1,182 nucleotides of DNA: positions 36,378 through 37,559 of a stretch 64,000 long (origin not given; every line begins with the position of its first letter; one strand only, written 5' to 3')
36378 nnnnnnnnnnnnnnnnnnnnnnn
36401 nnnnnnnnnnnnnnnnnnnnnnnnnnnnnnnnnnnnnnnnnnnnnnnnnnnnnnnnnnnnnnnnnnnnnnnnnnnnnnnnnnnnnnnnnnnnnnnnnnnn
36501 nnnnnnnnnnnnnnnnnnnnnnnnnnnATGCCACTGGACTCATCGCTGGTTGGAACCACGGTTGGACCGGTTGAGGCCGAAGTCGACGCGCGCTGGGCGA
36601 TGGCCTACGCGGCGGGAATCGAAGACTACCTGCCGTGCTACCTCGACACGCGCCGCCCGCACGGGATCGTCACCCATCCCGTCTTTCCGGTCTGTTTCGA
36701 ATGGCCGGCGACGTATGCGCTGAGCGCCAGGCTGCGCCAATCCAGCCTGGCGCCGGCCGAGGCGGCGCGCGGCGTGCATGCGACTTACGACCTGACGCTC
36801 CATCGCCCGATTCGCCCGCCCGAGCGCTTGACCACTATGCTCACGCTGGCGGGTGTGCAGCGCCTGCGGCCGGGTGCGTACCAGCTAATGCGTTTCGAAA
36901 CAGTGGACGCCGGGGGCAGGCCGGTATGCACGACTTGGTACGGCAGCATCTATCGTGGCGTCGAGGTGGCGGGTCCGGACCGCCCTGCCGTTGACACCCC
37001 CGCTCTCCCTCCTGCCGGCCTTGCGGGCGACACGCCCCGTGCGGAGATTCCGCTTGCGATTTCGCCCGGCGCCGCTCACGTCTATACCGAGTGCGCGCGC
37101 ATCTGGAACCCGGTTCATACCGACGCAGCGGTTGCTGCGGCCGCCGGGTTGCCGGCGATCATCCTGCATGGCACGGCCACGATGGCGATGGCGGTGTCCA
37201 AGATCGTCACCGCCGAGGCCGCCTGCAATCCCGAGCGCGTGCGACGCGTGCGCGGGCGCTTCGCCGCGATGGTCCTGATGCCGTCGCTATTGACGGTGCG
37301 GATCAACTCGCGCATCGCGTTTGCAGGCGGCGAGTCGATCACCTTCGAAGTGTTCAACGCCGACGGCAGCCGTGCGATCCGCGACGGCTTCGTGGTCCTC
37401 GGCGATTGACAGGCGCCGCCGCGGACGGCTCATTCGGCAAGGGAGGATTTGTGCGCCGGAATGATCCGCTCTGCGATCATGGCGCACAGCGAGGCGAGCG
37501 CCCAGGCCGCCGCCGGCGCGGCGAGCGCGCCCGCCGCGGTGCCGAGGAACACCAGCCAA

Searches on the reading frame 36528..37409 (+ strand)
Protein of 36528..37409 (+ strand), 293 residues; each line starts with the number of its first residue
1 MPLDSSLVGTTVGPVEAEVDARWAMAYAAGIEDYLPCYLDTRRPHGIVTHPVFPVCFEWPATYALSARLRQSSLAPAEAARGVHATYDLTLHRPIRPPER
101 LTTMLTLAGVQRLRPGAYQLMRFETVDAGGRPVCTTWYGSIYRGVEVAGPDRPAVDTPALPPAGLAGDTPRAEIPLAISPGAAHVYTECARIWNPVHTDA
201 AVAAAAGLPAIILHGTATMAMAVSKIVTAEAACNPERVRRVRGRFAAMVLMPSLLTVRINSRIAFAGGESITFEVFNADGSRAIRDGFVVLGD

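Call 4: search_protein_families(library=pfam, proteins=[window:36528-37409:+], max_evalue=1)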
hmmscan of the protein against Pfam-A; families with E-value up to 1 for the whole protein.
window:36528-37409:+ (293 aa): 2 families
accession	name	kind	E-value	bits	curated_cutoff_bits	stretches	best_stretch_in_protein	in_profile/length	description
PF01575.25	MaoC_dehydratas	-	5.6e-15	55.5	27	1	166-260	6-100/123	MaoC like domain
PF13452.11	FAS1_DH_region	-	4.7e-10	40.2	22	1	6-135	1-131/132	FAS1-like, dehydratase domain region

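Call 14: find_related_loci(query=window:36528-37409:+, collection=genome_contigs, flank=10000)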
Query window:36528-37409:+ (293 aa) in genome_contigs; peptide patterns used: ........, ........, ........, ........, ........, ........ (x = any residue, [..] = any of these).
299 stretches matched a pattern; 252 encode a relative of the query (tblastn E <= 1e-3); the best 80 are kept; 80 distinct loci.
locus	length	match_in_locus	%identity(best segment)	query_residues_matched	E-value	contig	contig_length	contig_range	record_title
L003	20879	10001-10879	80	1-293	1e-154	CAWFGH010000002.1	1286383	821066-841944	MAG: uncultured delta proteobacterium isolate MFD00731.bin.2.203 genome assembly, contig: contig_11809, whole genome sho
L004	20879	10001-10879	80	1-293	1e-146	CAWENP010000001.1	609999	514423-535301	MAG: uncultured delta proteobacterium isolate MFD02248.bin.1.176 genome assembly, contig: contig_12187, whole genome sho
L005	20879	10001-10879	80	1-293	1e-145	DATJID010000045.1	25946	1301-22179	MAG TPA_asm: Candidatus Binataceae bacterium isolate SMAG_U15529 k141_1234415, whole genome shotgun sequence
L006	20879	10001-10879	80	1-293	1e-145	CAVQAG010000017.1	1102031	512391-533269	MAG: uncultured delta proteobacterium isolate MFD09286.bin.2.82 genome assembly, contig: contig_6963, whole genome shotg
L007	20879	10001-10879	79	1-293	1e-144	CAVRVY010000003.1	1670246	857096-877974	MAG: uncultured delta proteobacterium isolate MFD05512.bin.2.52 genome assembly, contig: contig_2892, whole genome shotg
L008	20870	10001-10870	79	4-293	2e-143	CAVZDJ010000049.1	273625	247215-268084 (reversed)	MAG: uncultured delta proteobacterium isolate MFD09222.bin.3.24 genome assembly, contig: contig_77522, whole genome shot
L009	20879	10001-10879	78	1-293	1e-142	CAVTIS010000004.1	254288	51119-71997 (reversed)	MAG: uncultured delta proteobacterium isolate MFD05705.bin.1.131 genome assembly, contig: contig_28074, whole genome sho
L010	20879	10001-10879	79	1-293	4e-142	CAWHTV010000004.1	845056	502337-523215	MAG: uncultured delta proteobacterium isolate MFD05705.bin.2.88 genome assembly, contig: contig_21050, whole genome shot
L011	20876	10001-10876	75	1-293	1e-140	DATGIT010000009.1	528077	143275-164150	MAG TPA_asm: Candidatus Binataceae bacterium isolate SMAG_U9814 k141_677660, whole genome shotgun sequence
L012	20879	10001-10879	81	1-293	9e-141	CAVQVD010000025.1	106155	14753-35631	MAG: uncultured delta proteobacterium isolate MFD10064.bin.1.75 genome assembly, contig: contig_86620, whole genome shot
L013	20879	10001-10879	80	1-293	7e-139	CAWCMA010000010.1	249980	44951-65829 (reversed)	MAG: uncultured delta proteobacterium isolate MFD05502.bin.1.141 genome assembly, contig: contig_66759, whole genome sho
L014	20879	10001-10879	80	1-293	5e-138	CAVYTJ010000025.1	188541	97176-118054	MAG: uncultured delta proteobacterium isolate MFD06092.bin.1.266 genome assembly, contig: contig_57874, whole genome sho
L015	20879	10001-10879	78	1-293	7e-128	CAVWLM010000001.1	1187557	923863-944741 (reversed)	MAG: uncultured delta proteobacterium isolate MFD04434.bin.1.44 genome assembly, contig: contig_1084, whole genome shotg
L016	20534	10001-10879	78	1-293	1e-149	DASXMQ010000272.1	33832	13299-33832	MAG TPA_asm: Candidatus Binataceae bacterium isolate SMAG_U5332 k141_1085071, whole genome shotgun sequence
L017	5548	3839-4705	64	1-291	4e-113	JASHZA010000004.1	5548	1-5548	MAG: Candidatus Binataceae bacterium isolate JOPF297 JOPF_AWAY_contig_20106, whole genome shotgun sequence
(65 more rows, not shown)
